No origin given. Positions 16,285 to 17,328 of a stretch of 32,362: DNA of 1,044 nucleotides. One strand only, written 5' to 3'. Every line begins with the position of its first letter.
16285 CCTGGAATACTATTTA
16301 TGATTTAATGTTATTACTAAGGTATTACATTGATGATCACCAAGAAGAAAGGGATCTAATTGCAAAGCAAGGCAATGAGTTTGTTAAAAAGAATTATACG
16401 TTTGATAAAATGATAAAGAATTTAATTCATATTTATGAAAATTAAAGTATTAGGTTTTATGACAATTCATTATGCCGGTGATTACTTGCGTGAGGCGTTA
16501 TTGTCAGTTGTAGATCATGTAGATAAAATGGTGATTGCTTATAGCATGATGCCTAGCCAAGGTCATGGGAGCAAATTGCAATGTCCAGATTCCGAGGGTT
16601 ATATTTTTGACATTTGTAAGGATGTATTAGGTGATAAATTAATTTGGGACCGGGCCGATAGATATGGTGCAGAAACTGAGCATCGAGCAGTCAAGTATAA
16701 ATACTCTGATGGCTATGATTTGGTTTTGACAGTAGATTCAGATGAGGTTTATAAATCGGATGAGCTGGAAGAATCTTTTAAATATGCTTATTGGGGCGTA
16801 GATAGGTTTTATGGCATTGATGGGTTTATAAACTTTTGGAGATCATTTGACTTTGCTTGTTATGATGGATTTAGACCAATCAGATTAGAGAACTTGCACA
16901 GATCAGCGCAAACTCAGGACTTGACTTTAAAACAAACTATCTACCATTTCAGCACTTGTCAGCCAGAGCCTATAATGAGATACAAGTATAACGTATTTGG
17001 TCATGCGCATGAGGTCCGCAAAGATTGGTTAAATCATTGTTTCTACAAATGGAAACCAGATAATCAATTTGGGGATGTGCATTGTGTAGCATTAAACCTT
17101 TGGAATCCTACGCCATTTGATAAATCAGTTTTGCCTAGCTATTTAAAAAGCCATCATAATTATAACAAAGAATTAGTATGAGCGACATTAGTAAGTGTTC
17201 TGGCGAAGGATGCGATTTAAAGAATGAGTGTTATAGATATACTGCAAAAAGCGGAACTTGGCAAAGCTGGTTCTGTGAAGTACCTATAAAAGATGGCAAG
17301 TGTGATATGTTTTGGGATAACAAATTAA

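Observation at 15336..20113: Glycosyltransferase/methyltransferase cassette between the major capsid gene and the head-tail adaptor gene: candidate phage-encoded virion glycosylation system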

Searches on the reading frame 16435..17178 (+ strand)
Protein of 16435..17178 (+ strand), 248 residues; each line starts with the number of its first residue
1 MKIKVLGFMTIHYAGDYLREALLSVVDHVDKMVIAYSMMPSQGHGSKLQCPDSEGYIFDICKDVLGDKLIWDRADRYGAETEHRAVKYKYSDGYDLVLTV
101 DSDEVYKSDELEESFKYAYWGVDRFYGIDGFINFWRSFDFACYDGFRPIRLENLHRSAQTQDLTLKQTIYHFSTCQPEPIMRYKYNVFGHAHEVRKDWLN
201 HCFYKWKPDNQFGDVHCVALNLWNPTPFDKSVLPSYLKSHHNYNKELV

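Call 4: search_protein_families(library=pfam, proteins=[window:16435-17178:+], max_evalue=1)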
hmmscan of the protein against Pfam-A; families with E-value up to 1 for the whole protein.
window:16435-17178:+ (248 aa): 0 families

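Call 5: search_protein_families(library=phrogs, proteins=[window:16435-17178:+], max_evalue=0.01)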
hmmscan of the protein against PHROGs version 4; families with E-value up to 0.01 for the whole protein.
window:16435-17178:+ (248 aa): 0 families

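Call 8: search_protein_families(library=ncbifam, proteins=[window:16435-17178:+], max_evalue=0.1)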
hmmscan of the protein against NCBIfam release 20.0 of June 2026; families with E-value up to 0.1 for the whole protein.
window:16435-17178:+ (248 aa): 0 families

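Call 18: find_homologous_proteins(query=window:16435-17178:+)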
Query window:16435-17178:+ (248 aa): 239 proteins with E <= 0.001 among 377 candidates; the best 120 are listed.
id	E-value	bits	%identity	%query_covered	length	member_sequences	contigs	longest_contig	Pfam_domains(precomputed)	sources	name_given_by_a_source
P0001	1.4e-163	561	93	100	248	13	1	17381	-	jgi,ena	jgi:hypothetical protein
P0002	5.7e-158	542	93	97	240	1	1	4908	-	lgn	-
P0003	1.0e-154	531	89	100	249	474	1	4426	-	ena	-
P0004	6.0e-150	516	86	100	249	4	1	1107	-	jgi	-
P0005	1.6e-147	508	84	100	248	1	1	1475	-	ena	-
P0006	4.9e-145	500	83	100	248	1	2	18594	-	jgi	-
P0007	9.0e-142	489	81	100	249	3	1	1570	-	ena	-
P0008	1.2e-141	489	81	100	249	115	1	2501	-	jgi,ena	jgi:hypothetical protein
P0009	3.1e-141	487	81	100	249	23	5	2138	-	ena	-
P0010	7.9e-140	483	81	100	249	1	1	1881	-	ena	-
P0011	4.0e-138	477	86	91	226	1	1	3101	-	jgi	jgi:hypothetical protein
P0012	4.2e-138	477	86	91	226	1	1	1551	-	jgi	jgi:hypothetical protein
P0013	4.6e-138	477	79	100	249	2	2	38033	-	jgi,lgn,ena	-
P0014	8.8e-134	463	78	100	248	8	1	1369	-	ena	-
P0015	8.0e-133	460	76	100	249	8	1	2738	-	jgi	jgi:hypothetical protein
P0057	1.0e-99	351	61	99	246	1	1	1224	PF00535.33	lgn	-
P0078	2.7e-95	337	57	100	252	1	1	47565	-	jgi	jgi:hypothetical protein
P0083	8.0e-94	332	54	99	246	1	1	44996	-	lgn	-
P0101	6.0e-90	319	55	99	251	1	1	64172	-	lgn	-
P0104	1.5e-89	318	53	100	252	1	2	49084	-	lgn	-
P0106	3.2e-89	317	53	99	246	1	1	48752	-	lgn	-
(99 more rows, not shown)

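Call 29: find_encoding_contigs(protein=P0078, flank=10000, max_places=2)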
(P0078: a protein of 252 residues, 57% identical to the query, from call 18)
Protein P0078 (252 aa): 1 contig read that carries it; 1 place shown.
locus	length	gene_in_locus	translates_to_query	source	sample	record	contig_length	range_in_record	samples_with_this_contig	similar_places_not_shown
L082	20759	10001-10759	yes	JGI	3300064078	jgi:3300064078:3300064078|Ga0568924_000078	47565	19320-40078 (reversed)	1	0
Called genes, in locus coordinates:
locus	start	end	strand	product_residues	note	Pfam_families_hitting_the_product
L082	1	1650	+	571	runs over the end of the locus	-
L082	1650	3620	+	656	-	-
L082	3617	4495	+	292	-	-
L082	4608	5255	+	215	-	-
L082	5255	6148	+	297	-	-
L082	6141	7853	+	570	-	-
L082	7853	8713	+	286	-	-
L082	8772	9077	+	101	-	-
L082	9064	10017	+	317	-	PF13524:Glyco_trans_1_2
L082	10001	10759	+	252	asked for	-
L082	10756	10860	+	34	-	-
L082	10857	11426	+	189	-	PF18922:DUF5672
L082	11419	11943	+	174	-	PF00132:Hexapep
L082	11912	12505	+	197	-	-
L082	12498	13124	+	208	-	-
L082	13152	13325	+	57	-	-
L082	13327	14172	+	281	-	-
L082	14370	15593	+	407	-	-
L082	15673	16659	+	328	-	-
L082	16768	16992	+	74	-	-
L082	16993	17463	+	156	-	-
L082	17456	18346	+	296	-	-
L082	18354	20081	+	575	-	-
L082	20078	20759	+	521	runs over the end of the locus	-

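Call 30: find_encoding_contigs(protein=P0101, flank=10000, max_places=2)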
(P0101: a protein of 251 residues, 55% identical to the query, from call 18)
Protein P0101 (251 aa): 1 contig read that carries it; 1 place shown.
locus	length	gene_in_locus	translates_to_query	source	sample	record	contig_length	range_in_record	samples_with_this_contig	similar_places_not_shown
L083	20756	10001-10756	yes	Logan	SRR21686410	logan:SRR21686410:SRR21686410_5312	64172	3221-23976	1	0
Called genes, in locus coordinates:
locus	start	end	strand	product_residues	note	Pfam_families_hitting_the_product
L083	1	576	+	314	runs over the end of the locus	PF00078:RVT_1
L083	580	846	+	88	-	-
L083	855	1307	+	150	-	-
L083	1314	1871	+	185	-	PF07463:NUMOD4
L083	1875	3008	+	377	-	-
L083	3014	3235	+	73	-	-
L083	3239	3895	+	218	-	-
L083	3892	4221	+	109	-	-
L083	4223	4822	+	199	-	-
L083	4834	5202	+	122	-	-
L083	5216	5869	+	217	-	-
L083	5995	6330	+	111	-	-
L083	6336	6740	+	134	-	PF01844:HNH (faint), PF14279:HNH_5 (faint)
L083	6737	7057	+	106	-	-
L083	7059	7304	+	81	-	-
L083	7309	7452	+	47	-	-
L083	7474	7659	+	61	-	-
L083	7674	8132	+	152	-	-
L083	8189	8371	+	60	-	-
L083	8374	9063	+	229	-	-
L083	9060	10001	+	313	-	PF13524:Glyco_trans_1_2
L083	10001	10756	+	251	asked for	-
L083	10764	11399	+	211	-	PF18922:DUF5672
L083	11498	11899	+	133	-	PF00132:Hexapep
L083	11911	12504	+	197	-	PF13578:Methyltransf_24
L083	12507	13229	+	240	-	PF00535:Glycos_transf_2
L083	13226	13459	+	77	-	-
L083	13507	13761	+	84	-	-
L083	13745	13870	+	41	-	-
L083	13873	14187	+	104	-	-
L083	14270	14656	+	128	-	-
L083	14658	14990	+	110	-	-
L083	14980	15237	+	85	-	-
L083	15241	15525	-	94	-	-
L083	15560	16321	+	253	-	-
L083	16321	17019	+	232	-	-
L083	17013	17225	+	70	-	-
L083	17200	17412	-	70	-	-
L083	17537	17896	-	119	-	-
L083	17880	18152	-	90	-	-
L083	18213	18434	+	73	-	-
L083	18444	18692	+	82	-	-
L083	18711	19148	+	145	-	-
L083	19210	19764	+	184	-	-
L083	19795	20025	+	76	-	-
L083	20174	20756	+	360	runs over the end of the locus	PF03796:DnaB_C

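Call 32: predict_structure(alignment_id=A1)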
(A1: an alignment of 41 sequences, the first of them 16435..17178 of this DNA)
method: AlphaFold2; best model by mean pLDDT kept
length: 248 residues; sequences in the alignment: 41
mean_pLDDT: 94.2   pTM: 0.91
mean pLDDT of the five models: 94.2, 93.6, 93.3, 93.2, 93.1
residues with pLDDT >= 90: 213; 70-90: 31; 50-70: 4; < 50: 0
segments of 3 or more residues with pLDDT < 50: none
pLDDT, mean of each block of 10 residues (from residue 1): 94 96 98 95 77 97 99 93 96 98 97 98 96 97 92 96 97 96 83 88 94 92 94 95 96
secondary structure, 60 per line:
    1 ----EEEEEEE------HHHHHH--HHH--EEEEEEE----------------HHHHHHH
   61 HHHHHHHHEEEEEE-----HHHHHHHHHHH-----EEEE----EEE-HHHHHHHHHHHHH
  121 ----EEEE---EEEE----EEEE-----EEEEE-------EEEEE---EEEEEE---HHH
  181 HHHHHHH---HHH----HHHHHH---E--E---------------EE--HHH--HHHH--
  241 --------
elements in order: E5-11 H18-23 E31-37 H54-68 E69-74 H80-90 E96-99 E104-106 H108-120 E125-128 E132-135 E140-143 E149-153 E161-165 E169-174 H178-187 H198-203 H235-238

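Call 36: fold_search(model_id=the predicted structure, library=pdb)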
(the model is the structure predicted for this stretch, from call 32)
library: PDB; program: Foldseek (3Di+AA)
matches with E <= 10: 1792; with E <= 0.001: 118
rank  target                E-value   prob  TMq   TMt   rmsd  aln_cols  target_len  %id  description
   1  7msp_B                8.1e-07  1.00  0.49  0.38   8.7       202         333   11  SunS glycosin S-glycosyltransferase (released 2022-04-13)
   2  7msn_A                9.7e-07  1.00  0.45  0.29   7.9       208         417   11  SunS glycosin S-glycosyltransferase (released 2022-04-13)
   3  7msp_A                1.0e-06  1.00  0.48  0.37   8.8       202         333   11  SunS glycosin S-glycosyltransferase (released 2022-04-13)
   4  7msn_B                1.5e-06  1.00  0.46  0.29   9.5       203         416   10  SunS glycosin S-glycosyltransferase (released 2022-04-13)
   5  6tqg_B                5.6e-05  1.00  0.34  0.31   9.6       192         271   13  Pseudomonas aeruginosa RmlA in complex with allosteric inhibitor (released 2020-08-19)
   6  1h7l                  6.3e-05  1.00  0.38  0.40   4.3       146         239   13  dTDP-MAGNESIUM COMPLEX OF SPSA FROM BACILLUS SUBTILIS (released 2001-12-13)
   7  1qg8                  6.3e-05  1.00  0.37  0.39   4.8       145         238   12  NATIVE (MAGNESIUM-CONTAINING) SPSA FROM BACILLUS SUBTILIS (released 2000-04-21)
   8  7msk_B                7.2e-05  1.00  0.44  0.28   8.7       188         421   11  ThuS glycosin S-glycosyltransferase (released 2022-04-13)
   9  5z8b_B                8.1e-05  1.00  0.33  0.39  11.8       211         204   12  Truncated N-acetylglucosaminyl transferase KfiA from E. coli K5 strain apo form (released 2019-02-06)
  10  1h7q                  8.6e-05  1.00  0.38  0.39   4.3       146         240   13  dTDP-MANGANESE COMPLEX OF SPSA FROM BACILLUS SUBTILIS (released 2001-12-13)
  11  5tzi                  8.6e-05  1.00  0.35  0.26   5.1       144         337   17  Crystal structure of S. aureus TarS 1-349 (released 2017-01-04)
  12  7msk_A                8.6e-05  1.00  0.39  0.25   9.3       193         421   10  ThuS glycosin S-glycosyltransferase (released 2022-04-13)
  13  9o4g_A                8.6e-05  1.00  0.43  0.18   8.9       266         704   12  Cryo-EM structure of the CHSY3-CHPF1 chondroitin synthase heterodimer (released 2026-03-04)
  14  6t38_B                8.6e-05  1.00  0.34  0.30  11.0       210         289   12  Pseudomonas aeruginosa RmlA in complex with allosteric inhibitor (released 2020-08-19)
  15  4b42_B                9.2e-05  1.00  0.32  0.28  11.1       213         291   13  Pseudomonas aeruginosa RmlA in complex with allosteric inhibitor (released 2012-10-31)
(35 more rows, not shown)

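Call 39: search_protein_families(library=phrogs, proteins=[L082:1650-3617:+, L082:3617-4492:+, L082:4608-5252:+, L082:5255-6145:+, L082:6141-7850:+, L082:7853-8710:+, L082:13327-14169:+, L082:14370-15590:+, L082:15673-16656:+, L082:18354-20078:+], max_evalue=0.001)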
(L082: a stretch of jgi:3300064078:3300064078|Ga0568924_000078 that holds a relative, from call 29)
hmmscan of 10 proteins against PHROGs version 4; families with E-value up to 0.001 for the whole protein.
L082:1650-3617:+ (656 aa): 0 families

L082:3617-4492:+ (292 aa): 0 families

L082:4608-5252:+ (215 aa): 0 families

L082:5255-6145:+ (297 aa): 0 families

L082:6141-7850:+ (570 aa): 0 families

L082:7853-8710:+ (286 aa): 1 family
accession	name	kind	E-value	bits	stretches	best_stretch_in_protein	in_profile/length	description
phrog_595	-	head and packaging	0.00014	22.4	1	60-221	117-266/513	head maturation protease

L082:13327-14169:+ (281 aa): 0 families

L082:14370-15590:+ (407 aa): 0 families

L082:15673-16656:+ (328 aa): 0 families

L082:18354-20078:+ (575 aa): 10 families
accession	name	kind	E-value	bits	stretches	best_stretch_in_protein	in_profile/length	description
phrog_6002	-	head and packaging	1.2e-31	110.3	2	200-316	680-794/1183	virion structural protein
phrog_23837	-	head and packaging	2.5e-17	63.9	1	197-389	204-394/507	virion structural protein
phrog_4636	-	tail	9.6e-17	61.6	2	159-307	466-590/763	tail spike protein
phrog_35197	-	unknown function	1.4e-08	35.8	1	464-574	78-188/190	-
phrog_18350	-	tail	3.5e-05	24.6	1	23-87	86-196/253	tail fiber protein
phrog_38806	-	unknown function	5.5e-05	23.7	1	44-125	111-191/285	-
phrog_366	-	tail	0.00013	22.6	1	45-115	348-410/474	tail fiber protein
phrog_10972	-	tail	0.00026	21.6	1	37-85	147-194/343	tail fiber protein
phrog_22681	-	DNA, RNA and nucleotide metabolism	0.00031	21.7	1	21-83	84-143/157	DNA polymerase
phrog_1806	-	tail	0.00063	20.1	1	28-82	167-225/276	collagen like minor tail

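Call 40: find_related_loci(query=A1, collection=genome_contigs, flank=10000)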
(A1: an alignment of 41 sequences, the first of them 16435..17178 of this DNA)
Query A1 (248 aa) in genome_contigs; peptide patterns used: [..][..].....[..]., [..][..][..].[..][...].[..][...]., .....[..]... (x = any residue, [..] = any of these).
32 stretches matched a pattern; 1 encode a relative of the query (tblastn E <= 1e-3); 1 distinct loci.
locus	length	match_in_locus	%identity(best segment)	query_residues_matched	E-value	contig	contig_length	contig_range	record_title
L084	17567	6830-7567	65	2-248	9e-113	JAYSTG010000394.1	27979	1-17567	MAG: Saprospiraceae bacterium isolate GFS_12390 GFS_12390_393, whole genome shotgun sequence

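Call 49: find_encoding_contigs(protein=P0104, flank=10000, max_places=1)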
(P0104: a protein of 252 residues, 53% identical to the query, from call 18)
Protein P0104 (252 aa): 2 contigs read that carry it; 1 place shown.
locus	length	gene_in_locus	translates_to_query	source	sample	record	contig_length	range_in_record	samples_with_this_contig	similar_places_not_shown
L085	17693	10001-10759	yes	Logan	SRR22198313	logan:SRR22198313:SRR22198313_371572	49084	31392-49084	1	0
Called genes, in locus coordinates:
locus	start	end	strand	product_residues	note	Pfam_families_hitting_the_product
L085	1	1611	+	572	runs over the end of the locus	-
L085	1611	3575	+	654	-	-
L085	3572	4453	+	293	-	-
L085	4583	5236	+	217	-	-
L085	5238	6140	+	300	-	-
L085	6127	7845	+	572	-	-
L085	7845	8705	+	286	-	-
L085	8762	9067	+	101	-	-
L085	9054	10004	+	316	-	PF13524:Glyco_trans_1_2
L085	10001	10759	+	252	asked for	-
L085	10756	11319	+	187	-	PF18922:DUF5672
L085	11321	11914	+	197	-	-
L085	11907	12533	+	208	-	-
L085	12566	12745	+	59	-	-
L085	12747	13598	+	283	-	-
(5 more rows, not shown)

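Call 50: find_encoding_contigs(protein=P0106, flank=10000, max_places=1)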
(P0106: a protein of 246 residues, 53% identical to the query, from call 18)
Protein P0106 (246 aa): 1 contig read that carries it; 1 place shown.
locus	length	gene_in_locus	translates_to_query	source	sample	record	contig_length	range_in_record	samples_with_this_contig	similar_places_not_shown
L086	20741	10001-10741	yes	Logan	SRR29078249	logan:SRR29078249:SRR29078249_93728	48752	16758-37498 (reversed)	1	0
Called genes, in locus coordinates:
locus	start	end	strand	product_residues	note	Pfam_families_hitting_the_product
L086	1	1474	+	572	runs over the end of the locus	-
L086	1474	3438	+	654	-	-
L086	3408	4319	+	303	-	-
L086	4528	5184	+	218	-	-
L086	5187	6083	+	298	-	-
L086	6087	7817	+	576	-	-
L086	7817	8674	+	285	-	-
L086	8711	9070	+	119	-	-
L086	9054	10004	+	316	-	PF13524:Glyco_trans_1_2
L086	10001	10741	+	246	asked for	-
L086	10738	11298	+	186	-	PF18922:DUF5672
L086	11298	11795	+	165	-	PF00132:Hexapep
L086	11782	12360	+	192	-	-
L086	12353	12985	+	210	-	-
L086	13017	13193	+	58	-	-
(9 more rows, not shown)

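Call 51: find_encoding_contigs(protein=P0083, flank=10000, max_places=1)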
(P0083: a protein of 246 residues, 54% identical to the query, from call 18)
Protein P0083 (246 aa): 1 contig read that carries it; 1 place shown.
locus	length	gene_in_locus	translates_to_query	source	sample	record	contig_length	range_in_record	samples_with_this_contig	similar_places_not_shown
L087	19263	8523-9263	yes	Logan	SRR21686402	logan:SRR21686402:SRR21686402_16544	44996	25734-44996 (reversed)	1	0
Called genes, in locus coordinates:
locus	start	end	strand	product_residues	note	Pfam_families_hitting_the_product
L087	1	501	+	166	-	?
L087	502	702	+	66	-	-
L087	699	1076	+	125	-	-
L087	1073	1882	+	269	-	-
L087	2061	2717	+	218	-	PF20600:ExoX-like_C (faint)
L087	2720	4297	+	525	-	PF19263:DUF5906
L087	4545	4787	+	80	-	-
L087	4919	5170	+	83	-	-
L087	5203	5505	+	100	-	-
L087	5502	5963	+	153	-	-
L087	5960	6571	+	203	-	PF00535:Glycos_transf_2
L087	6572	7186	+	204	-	-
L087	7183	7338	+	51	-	-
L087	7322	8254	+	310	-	PF13524:Glyco_trans_1_2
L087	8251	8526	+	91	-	-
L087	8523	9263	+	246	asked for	-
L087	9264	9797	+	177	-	PF00132:Hexapep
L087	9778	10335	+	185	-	-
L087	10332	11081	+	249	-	PF00535:Glycos_transf_2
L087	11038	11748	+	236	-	PF18922:DUF5672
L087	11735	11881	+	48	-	-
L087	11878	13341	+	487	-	PF03237:Terminase_6N (faint)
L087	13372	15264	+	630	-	-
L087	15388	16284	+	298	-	-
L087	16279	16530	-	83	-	-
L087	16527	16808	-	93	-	-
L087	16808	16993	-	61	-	-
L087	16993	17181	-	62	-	-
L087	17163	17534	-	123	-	-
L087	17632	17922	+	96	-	-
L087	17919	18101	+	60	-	-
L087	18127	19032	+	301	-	-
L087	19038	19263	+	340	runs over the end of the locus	-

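Call 66: search_dna_similar(query=window:16435-17178:+, collection=phages, mode=protein, max_rows=20, max_evalue=0.01)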
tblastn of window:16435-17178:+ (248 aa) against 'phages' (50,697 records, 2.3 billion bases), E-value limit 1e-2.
No match.

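Call 98: search_solved_structures(query=L082:14370-15590:+, max_evalue=1)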
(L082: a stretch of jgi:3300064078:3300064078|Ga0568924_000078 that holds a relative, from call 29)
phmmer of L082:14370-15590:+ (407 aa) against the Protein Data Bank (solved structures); distinct sequences matched with E-value up to 1: 2.
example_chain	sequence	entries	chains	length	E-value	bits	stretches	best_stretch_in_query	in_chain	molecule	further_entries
5no5_A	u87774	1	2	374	0.47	12.8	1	35-100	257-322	AbyA5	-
4ywf_A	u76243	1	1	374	0.87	11.9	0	35-100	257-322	AbyA5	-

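Call 99: search_protein_representatives(alignment_id=A1)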
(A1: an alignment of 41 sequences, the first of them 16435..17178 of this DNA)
Query: 41 sequences, 248 profile positions. Proteins with E-value up to 0.001 (for the whole library): 541; up to 1e-10: 239; up to 1e-30: 121. The best 150 are listed.
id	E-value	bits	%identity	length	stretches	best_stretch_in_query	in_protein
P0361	1.4e-95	335.8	-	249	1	3-248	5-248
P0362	5.4e-88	310.9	-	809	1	2-248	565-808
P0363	2.3e-86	305.5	-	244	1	3-248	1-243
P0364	3.9e-83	295.0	-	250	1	3-248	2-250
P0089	8.6e-79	280.7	-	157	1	96-248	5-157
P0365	6.2e-78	277.9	-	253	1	2-248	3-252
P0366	8.8e-77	274.1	-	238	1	3-246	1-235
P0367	9.5e-75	267.5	-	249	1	2-248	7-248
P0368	1.0e-74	267.4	-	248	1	2-246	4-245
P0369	3.4e-72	259.1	-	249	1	2-248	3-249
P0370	1.1e-71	257.4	-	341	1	2-248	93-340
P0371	4.3e-70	252.3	-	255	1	2-246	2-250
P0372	6.5e-69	248.4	-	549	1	3-242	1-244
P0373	7.3e-69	248.2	-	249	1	4-248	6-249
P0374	6.2e-68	245.2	-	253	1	2-245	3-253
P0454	6.4e-37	143.6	-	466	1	4-247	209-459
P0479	2.1e-31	125.6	-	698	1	3-246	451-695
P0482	3.2e-30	121.7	-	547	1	5-248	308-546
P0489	6.2e-27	110.9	-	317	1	9-247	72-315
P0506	1.0e-22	97.1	-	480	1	6-248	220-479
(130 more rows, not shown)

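Call 100: search_protein_families(library=pfam, proteins=[P0362, P0372, P0479, P0482, P0454, P0506, P0370, P0489], max_evalue=0.01)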
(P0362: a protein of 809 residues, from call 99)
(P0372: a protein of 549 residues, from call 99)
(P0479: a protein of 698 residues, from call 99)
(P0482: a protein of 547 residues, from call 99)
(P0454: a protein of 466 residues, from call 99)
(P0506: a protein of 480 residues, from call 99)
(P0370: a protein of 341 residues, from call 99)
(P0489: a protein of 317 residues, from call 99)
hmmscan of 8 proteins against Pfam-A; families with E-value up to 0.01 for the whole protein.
P0362 (809 aa): 1 family
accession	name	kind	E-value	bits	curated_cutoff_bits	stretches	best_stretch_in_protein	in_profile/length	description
PF13524.12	Glyco_trans_1_2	-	7e-13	49.2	25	1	409-549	5-141/144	Glycosyl transferase-like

P0372 (549 aa): 2 families
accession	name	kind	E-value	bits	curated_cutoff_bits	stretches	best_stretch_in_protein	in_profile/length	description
PF13524.12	Glyco_trans_1_2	-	5.6e-15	56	25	1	418-541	13-143/144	Glycosyl transferase-like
PF00534.26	Glycos_transf_1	-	0.0019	18.2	26.4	1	430-525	78-171/172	Glycosyl transferases group 1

P0479 (698 aa): 0 families

P0482 (547 aa): 0 families

P0454 (466 aa): 3 families
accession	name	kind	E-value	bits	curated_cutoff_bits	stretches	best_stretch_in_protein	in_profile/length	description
PF00535.33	Glycos_transf_2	-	4.3e-16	59.7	23.3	1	7-111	1-107/168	Glycosyl transferase family 2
PF13641.12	Glyco_tranf_2_3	-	7.5e-05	23.3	27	1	4-103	1-107/230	Glycosyltransferase like family 2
PF10111.15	Glyco_tranf_2_2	-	0.005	16.8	27.3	0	22-118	19-122/276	Glycosyltransferase like family 2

P0506 (480 aa): 2 families
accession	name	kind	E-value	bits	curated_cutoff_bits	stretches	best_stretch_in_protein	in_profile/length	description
PF13641.12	Glyco_tranf_2_3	-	0.001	19.6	27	1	265-340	42-120/230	Glycosyltransferase like family 2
PF00535.33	Glycos_transf_2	-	0.0013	19.2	23.3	1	271-383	45-139/168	Glycosyl transferase family 2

P0370 (341 aa): 0 families

P0489 (317 aa): 0 families
